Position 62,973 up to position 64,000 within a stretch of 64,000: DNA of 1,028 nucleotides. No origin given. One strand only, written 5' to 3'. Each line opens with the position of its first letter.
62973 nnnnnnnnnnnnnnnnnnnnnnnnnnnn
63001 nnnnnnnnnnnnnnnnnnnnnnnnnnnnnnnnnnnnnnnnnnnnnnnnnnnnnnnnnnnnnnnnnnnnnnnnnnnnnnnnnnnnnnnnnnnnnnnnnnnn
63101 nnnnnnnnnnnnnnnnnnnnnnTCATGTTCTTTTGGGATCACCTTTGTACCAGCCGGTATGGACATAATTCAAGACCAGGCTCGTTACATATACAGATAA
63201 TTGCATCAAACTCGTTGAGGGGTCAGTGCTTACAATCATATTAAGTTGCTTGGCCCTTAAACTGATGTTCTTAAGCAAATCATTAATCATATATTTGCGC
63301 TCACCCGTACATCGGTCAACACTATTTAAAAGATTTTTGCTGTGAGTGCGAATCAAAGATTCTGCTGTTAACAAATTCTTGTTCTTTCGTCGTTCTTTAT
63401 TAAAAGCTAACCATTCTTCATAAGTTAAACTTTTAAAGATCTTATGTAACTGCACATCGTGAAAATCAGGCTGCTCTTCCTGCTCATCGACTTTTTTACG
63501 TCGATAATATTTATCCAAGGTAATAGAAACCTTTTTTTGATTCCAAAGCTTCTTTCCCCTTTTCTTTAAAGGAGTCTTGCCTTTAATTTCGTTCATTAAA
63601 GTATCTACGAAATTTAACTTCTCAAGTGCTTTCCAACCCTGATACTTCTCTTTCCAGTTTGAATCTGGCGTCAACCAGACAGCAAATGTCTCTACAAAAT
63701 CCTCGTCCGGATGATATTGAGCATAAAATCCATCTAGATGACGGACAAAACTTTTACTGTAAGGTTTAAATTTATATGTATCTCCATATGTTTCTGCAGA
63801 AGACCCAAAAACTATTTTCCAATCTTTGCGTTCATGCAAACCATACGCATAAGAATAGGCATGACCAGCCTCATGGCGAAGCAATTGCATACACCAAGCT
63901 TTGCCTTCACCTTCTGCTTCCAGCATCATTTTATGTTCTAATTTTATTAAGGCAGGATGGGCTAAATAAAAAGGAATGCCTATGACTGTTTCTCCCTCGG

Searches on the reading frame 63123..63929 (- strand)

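Call 25: search_protein_families(library=pfam, proteins=[window:63123-63929:-], max_evalue=0.001)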
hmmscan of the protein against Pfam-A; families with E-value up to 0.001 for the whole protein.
window:63123-63929:- (268 aa): 1 family
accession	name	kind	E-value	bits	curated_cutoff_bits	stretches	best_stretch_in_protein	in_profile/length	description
PF15887.11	Peptidase_Mx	-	3.2e-05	23.9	27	1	17-86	90-164/236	Putative zinc-binding metallo-peptidase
